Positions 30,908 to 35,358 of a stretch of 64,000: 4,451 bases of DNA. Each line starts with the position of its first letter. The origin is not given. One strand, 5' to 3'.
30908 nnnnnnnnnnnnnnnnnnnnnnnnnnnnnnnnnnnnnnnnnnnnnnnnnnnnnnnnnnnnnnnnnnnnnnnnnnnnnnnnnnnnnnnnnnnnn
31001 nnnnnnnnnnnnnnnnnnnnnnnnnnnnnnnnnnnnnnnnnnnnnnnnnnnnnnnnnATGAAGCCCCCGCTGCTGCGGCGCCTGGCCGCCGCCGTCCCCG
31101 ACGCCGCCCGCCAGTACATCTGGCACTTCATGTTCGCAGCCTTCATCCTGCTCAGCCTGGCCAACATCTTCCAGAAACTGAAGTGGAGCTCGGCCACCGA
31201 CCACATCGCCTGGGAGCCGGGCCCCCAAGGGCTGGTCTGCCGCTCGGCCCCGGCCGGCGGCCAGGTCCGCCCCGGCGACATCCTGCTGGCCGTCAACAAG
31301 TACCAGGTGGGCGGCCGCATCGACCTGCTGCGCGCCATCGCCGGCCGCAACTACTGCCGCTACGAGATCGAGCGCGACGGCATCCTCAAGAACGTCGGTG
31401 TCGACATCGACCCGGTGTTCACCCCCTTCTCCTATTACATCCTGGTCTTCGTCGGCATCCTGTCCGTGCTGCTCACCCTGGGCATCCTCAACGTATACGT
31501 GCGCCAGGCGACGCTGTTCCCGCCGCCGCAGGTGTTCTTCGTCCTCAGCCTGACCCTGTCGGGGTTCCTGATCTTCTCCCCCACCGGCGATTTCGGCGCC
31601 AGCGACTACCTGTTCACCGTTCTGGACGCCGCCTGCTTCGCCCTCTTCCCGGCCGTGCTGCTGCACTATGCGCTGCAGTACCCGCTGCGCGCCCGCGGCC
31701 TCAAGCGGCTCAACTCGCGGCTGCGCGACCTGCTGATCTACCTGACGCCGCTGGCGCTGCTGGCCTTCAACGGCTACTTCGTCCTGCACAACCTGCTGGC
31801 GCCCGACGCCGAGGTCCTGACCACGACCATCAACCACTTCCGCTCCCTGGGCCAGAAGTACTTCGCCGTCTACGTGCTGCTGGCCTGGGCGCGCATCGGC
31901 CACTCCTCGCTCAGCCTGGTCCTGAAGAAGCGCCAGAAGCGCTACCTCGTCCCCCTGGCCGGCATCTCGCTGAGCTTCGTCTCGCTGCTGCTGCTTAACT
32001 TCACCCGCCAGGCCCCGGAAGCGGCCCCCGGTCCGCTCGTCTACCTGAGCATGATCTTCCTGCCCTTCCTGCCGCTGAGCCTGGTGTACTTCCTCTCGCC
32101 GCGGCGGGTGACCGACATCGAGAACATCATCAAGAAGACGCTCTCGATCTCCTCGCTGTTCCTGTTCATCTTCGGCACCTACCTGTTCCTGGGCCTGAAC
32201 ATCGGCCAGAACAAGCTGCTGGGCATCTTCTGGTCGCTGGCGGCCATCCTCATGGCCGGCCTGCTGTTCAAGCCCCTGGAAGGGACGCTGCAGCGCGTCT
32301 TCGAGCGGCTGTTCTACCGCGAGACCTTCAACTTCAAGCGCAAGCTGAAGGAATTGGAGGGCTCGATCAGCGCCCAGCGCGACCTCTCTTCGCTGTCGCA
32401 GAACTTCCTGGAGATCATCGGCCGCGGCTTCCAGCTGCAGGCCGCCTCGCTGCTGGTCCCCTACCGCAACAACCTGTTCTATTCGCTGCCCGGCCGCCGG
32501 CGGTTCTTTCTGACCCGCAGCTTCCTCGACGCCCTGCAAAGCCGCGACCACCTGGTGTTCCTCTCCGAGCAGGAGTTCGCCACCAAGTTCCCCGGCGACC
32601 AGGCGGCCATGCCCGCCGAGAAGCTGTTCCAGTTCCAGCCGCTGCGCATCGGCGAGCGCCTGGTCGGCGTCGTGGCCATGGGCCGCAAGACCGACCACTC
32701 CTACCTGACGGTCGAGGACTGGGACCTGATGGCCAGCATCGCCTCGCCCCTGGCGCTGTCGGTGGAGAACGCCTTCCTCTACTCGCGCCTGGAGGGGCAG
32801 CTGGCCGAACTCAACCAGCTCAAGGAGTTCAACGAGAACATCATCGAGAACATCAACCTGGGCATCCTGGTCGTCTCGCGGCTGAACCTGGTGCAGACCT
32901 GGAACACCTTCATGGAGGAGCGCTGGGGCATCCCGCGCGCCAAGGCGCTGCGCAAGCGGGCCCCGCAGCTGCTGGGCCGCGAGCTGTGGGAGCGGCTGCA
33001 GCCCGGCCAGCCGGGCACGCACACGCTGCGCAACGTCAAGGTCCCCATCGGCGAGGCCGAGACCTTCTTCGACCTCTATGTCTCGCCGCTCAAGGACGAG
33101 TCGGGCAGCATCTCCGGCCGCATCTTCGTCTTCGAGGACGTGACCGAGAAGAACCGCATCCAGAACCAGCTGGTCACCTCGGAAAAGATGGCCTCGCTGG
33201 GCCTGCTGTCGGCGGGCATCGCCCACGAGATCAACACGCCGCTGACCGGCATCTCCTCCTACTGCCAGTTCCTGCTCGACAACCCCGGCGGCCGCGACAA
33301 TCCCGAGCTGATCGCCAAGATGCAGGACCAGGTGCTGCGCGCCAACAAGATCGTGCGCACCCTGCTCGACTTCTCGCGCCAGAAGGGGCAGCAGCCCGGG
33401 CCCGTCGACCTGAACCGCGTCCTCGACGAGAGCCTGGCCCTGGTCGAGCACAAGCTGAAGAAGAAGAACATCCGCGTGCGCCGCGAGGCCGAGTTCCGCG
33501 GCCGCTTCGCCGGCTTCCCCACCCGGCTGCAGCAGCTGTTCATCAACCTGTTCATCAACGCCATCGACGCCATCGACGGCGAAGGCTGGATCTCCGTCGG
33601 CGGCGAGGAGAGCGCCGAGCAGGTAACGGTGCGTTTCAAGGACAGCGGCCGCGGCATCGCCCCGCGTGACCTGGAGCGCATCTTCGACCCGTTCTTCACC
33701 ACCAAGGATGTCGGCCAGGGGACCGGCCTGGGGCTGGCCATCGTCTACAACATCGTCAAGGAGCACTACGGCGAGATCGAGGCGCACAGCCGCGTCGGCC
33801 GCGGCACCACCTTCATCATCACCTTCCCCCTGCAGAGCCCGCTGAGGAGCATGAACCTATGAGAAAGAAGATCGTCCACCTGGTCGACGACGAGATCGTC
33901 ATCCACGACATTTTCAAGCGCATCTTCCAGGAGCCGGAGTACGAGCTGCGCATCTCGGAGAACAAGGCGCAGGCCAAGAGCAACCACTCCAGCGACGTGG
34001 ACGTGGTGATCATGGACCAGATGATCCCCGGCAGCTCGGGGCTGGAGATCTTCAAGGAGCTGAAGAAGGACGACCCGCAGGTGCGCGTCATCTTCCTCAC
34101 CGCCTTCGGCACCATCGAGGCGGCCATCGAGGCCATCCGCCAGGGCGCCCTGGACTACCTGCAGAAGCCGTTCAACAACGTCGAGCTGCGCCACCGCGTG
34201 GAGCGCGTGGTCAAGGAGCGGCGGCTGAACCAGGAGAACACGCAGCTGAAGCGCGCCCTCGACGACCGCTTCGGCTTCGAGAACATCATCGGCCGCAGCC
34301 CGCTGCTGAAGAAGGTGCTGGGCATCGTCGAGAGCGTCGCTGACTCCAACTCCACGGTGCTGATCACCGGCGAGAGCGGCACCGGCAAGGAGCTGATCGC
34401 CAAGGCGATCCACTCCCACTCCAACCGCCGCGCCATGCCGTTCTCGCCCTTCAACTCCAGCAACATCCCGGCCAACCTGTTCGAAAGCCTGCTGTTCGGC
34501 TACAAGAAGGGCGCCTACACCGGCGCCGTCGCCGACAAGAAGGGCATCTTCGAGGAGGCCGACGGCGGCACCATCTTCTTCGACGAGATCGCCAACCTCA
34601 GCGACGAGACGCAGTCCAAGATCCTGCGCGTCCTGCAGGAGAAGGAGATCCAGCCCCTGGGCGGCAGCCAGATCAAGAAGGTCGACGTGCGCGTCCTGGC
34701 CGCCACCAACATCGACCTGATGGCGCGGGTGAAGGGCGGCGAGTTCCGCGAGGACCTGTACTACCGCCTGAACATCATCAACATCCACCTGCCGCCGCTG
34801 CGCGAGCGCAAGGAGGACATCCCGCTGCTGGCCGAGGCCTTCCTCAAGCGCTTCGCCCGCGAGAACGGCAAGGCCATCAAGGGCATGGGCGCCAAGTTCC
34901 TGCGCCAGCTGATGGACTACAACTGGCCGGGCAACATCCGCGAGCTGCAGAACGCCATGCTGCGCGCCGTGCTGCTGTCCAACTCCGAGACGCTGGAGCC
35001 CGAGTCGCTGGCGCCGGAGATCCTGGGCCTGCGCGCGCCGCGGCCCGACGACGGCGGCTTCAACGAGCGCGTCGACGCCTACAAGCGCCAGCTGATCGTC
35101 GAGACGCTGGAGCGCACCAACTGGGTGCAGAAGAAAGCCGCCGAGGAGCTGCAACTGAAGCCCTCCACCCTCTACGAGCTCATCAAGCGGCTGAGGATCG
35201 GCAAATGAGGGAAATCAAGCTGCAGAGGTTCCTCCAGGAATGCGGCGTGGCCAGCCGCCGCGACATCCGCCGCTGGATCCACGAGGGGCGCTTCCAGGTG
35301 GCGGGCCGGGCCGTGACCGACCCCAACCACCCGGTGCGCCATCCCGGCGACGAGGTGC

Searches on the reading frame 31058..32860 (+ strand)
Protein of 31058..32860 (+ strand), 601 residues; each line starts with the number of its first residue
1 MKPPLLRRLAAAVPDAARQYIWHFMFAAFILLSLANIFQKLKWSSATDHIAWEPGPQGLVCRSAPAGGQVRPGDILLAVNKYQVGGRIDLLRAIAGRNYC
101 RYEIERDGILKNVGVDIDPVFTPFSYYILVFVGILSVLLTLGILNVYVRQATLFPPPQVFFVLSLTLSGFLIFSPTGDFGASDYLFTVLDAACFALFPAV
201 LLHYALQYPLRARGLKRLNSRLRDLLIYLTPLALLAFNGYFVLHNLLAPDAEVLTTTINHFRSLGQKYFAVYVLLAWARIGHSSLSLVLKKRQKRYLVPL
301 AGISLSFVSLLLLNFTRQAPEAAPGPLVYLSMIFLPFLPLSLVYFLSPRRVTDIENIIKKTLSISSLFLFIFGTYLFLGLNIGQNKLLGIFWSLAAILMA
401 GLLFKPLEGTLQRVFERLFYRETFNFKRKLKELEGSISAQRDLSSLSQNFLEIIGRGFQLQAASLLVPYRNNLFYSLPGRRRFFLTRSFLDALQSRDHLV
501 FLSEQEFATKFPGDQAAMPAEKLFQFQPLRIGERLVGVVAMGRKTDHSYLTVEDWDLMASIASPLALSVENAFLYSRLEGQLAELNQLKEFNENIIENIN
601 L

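Call 74: search_protein_families(library=pfam, proteins=[window:31058-32860:+], max_evalue=1)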
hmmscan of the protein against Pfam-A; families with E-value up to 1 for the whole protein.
window:31058-32860:+ (601 aa): 4 families
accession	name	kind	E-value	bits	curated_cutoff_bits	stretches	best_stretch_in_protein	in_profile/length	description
PF13492.12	GAF_3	-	1.1e-06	29.5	27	1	502-571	61-129/129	GAF domain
PF13185.12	GAF_2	-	0.0013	19.4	28.6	1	489-569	57-135/136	GAF domain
PF17820.7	PDZ_6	-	0.022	14.9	27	1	67-97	14-43/54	PDZ domain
PF01590.32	GAF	-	0.079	13.9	22.4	1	442-568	1-132/133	GAF domain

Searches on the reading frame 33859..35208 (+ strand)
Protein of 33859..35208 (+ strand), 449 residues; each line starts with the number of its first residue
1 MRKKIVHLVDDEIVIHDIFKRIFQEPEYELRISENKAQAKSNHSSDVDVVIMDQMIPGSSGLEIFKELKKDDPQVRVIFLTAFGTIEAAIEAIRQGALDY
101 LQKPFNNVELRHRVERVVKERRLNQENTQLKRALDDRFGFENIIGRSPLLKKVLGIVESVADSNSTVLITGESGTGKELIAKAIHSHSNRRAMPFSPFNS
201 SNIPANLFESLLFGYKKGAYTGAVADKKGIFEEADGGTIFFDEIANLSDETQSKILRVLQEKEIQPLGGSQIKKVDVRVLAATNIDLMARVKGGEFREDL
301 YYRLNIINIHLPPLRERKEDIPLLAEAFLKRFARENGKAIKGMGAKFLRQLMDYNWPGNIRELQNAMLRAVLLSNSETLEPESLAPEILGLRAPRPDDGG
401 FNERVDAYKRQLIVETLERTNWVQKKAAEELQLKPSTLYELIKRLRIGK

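Call 8: search_protein_families(library=pfam, proteins=[window:33859-35208:+], max_evalue=0.001)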
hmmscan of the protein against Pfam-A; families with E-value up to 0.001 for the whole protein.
window:33859-35208:+ (449 aa): 9 families
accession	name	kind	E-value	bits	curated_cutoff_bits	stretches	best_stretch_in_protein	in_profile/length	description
PF00158.32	Sigma54_activat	-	3e-65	219.4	20.2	1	143-310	1-168/168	Sigma-54 interaction domain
PF25601.1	AAA_lid_14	-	1.4e-26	92.5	27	1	315-390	1-76/87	AAA+ ATPase lid domain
PF00072.30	Response_reg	-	3.8e-24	85.4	30.2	1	6-114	1-110/111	Response regulator receiver domain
PF14532.12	Sigma54_activ_2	-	3e-23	83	25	1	144-314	1-138/138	Sigma-54 interaction domain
PF02954.25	HTH_8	-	3.4e-09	36.7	22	1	410-444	7-41/42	Bacterial regulatory protein, Fis family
PF07728.20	AAA_5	-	2.5e-08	34.5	22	1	167-285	2-123/139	AAA domain (dynein-related subfamily)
PF13191.12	AAA_16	-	2.9e-05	25.1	32.6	1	143-191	2-51/167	AAA ATPase domain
PF00004.35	AAA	-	7.1e-05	23.7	21.2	1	167-284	1-109/131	ATPase family associated with various cellular activities (AAA)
PF07724.20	AAA_2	-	8.2e-05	23.1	27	1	164-288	3-128/166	AAA domain (Cdc48 subfamily)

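Call 47: find_homologous_proteins(query=window:33859-35208:+, max_evalue=1e-40)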
Query window:33859-35208:+ (449 aa): 8000 proteins with E <= 1e-40 among 8000 candidates; the best 120 are listed.
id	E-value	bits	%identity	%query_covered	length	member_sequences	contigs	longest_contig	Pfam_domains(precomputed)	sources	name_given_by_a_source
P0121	3.1e-282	954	97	100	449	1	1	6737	PF00158.33,PF25601.2,PF02954.26,PF14532.13,PF07728.21,PF00072.31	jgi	jgi:two-component system response regulator PilR (NtrC family)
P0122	5.7e-279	943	95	100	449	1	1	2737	PF00158.33,PF25601.2,PF02954.26,PF14532.13,PF07728.21,PF00072.31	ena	-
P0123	2.4e-278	941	95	100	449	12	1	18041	PF00158.33,PF25601.2,PF02954.26,PF14532.13,PF07728.21,PF00072.31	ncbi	-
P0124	1.1e-253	860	85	100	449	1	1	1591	PF00158.33,PF25601.2,PF02954.26,PF14532.13,PF07728.21,PF00072.31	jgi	-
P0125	5.2e-253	858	86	100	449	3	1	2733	PF00158.33,PF25601.2,PF02954.26,PF14532.13,PF07728.21,PF00072.31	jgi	-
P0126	8.8e-253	857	85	100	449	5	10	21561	PF00158.33,PF25601.2,PF02954.26,PF14532.13,PF07728.21,PF00072.31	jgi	jgi:DNA-binding NtrC family response regulator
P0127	1.5e-252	856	86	100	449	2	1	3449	PF00158.33,PF25601.2,PF02954.26,PF14532.13,PF07728.21,PF00072.31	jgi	-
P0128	2.1e-252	856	86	100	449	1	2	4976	PF00158.33,PF25601.2,PF02954.26,PF14532.13,PF07728.21,PF00072.31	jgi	-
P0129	3.3e-252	855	86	100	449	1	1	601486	PF00158.33,PF25601.2,PF02954.26,PF14532.13,PF07728.21,PF00072.31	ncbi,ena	-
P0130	5.5e-252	854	86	100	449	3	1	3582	PF00158.33,PF25601.2,PF02954.26,PF14532.13,PF07728.21,PF00072.31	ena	-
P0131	1.2e-251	853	86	100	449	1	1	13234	PF00158.33,PF25601.2,PF02954.26,PF14532.13,PF07728.21,PF00072.31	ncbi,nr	ncbi:MAG: sigma-54-dependent Fis family transcriptional regulator [Candidatus Aminicenantes bacteriu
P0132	5.2e-251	851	85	100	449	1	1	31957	PF00158.33,PF25601.2,PF02954.26,PF14532.13,PF07728.21,PF00072.31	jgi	jgi:DNA-binding NtrC family response regulator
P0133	6.1e-251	851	85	100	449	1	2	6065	PF00158.33,PF25601.2,PF02954.26,PF14532.13,PF07728.21,PF00072.31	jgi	jgi:two-component system response regulator PilR (NtrC family)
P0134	8.6e-251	850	85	100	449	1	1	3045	PF00158.33,PF25601.2,PF02954.26,PF14532.13,PF07728.21,PF00072.31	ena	-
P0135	9.2e-251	850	85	100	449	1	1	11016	PF00158.33,PF25601.2,PF02954.26,PF14532.13,PF07728.21,PF00072.31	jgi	jgi:two-component system response regulator PilR (NtrC family)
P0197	3.7e-207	707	71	100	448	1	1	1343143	PF00158.33,PF25601.2,PF02954.26,PF14532.13,PF07728.21,PF00072.31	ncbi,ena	-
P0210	3.4e-200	684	69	100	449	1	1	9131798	PF00158.33,PF25601.2,PF02954.26,PF14532.13,PF07728.21,PF00072.31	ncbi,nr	ncbi:MAG: sigma-54-dependent Fis family transcriptional regulator [Candidatus Aminicenantes bacteriu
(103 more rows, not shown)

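Call 48: find_encoding_contigs(protein=P0197, flank=10000, max_places=2)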
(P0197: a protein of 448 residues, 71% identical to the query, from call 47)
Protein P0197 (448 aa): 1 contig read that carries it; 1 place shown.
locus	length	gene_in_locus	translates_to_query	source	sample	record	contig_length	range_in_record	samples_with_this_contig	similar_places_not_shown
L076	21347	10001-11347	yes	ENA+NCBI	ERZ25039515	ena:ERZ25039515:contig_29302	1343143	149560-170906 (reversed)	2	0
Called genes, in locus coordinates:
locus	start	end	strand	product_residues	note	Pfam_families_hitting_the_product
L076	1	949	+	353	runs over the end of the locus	PF04055:Radical_SAM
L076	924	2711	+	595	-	PF01268:FTHFS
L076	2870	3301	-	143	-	-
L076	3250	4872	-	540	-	PF01663:Phosphodiest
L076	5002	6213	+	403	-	PF00871:Acetate_kinase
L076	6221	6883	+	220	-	PF01351:RNase_HII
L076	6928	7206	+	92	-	-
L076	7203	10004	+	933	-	PF13492:GAF_3 (faint), PF00512:HisKA, PF02518:HATPase_c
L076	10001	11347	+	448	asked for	PF00072:Response_reg, PF00158:Sigma54_activat, PF14532:Sigma54_activ_2, PF07728:AAA_5 (weak), PF25601:AAA_lid_14, PF02954:HTH_8 (weak)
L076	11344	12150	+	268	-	PF01479:S4, PF00849:PseudoU_synth_2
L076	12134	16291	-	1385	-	PF04997:RNA_pol_Rpb1_1, PF00623:RNA_pol_Rpb1_2, PF04983:RNA_pol_Rpb1_3, PF05000:RNA_pol_Rpb1_4, PF04998:RNA_pol_Rpb1_5, PF01333:Apocytochr_F_C (faint), PF21668:RPOC_hybrid (faint), PF25984:BSH_YknX (faint)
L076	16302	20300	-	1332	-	PF04563:RNA_pol_Rpb2_1, PF04561:RNA_pol_Rpb2_2, PF04565:RNA_pol_Rpb2_3, PF10385:RNA_pol_Rpb2_45, PF00562:RNA_pol_Rpb2_6, PF04560:RNA_pol_Rpb2_7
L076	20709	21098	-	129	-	PF16320:Ribosomal_L12_N, PF00542:Ribosomal_L12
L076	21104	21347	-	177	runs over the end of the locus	PF00466:Ribosomal_L10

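Call 49: find_encoding_contigs(protein=P0210, flank=10000, max_places=2)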
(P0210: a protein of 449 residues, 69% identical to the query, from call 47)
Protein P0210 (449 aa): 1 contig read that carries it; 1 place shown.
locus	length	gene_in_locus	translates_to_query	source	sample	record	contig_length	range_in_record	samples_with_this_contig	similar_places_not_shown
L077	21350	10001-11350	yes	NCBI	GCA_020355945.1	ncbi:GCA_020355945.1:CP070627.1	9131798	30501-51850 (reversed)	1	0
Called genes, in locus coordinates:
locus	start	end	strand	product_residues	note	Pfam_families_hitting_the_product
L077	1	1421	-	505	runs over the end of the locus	PF00501:AMP-binding, PF13193:AMP-binding_C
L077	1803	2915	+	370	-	PF03235:GmrSD_N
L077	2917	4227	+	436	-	PF02463:SMC_N (weak), PF11398:DUF2813 (faint), PF13175:AAA_15, PF13304:AAA_21, PF12476:DUF3696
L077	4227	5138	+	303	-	-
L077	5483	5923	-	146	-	PF02643:DUF192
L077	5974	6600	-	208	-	PF01135:PCMT, PF00398:RrnaAD (weak)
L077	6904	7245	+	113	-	-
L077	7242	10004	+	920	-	PF00512:HisKA, PF02518:HATPase_c, PF14501:HATPase_c_5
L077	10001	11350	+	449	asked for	PF00072:Response_reg, PF00158:Sigma54_activat, PF14532:Sigma54_activ_2, PF07728:AAA_5 (faint), PF25601:AAA_lid_14, PF02954:HTH_8 (weak)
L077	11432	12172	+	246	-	PF01479:S4, PF00849:PseudoU_synth_2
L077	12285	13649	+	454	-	PF13175:AAA_15, PF13476:AAA_23, PF13175:AAA_15, PF13304:AAA_21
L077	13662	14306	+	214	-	-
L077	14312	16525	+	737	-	PF12799:LRR_4, PF12799:LRR_4, PF13855:LRR_8, PF12799:LRR_4, PF13855:LRR_8, PF00025:Arf, PF00071:Ras, PF08477:Roc, +7 more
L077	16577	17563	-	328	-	PF21068:ATPgraspMvdD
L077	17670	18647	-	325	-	PF21068:ATPgraspMvdD, PF02955:GSH-S_ATP (weak)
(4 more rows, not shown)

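Call 54: search_protein_families(library=ncbifam, proteins=[window:33859-35208:+], max_evalue=0.00001)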
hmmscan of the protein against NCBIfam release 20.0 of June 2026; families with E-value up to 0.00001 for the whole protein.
window:33859-35208:+ (449 aa): 93 families (the best 25 are shown)
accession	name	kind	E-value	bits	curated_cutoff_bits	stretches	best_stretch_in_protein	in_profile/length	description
NF008469.0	PRK11361.1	equivalog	8.4e-115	384.1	714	1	4-433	5-442/461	acetoacetate metabolism transcriptional regulator AtoC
TIGR01818.1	ntrC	equivalog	3.4e-111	372.3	558.6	1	6-395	1-390/463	nitrogen regulation protein NR(I)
TIGR02915.1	PEP_resp_reg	equivalog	2.6e-108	362.7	502.6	1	8-447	3-444/445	PEP-CTERM-box response regulator transcription factor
TIGR01817.1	nifA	equivalog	1.5e-103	347.4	528.85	1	118-384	175-438/534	nif-specific transcriptional activator NifA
NF041946.1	LuxO_transreg_Vib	equivalog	2e-103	346.7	800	1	9-388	2-380/463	quorum-sensing sigma-54 dependent transcriptional regulator LuxO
NF007689.0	PRK10365.1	equivalog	3.2e-102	342.6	760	1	6-439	8-436/441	sigma-54-dependent response regulator transcription factor ZraR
NF041552.1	TF_PrdR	equivalog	3.9e-102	342.4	795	1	120-443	248-574/577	sigma-54 dependent transcriptional regulator PrdR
NF051870.1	NAssimRespRegNtrX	equivalog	6.9e-98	328.5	600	1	6-385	4-382/452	nitrogen assimilation response regulator NtrX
NF049963.1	RespRegFlgRCampy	domain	9.9e-95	317.9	750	1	8-446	5-428/429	fla regulon two-component system response regulator FlgR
NF008176.1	PRK10923.1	equivalog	1.9e-93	313.6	620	1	1-388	1-385/469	nitrogen regulation protein NR(I)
NF003451.0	PRK05022.1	equivalog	2.6e-91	306.9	476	1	112-447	163-510/512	nitric oxide reductase transcriptional regulator NorR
NF038308.1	RNA_repair_RtcR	equivalog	6.9e-90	302.4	650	1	87-432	124-475/530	RNA repair transcriptional activator RtcR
NF011695.0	PRK15115.1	equivalog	9.2e-90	301.5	763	1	7-379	10-373/445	two-component system response regulator GlrR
NF050807.1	TransRegFlbDCaul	equivalog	2.3e-88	297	750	1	63-385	59-362/454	sigma-54-dependent transcriptional regulator FlbD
NF011958.0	PRK15429.1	equivalog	1.3e-87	295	830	1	118-448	356-687/692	formate hydrogenlyase transcriptional activator FlhA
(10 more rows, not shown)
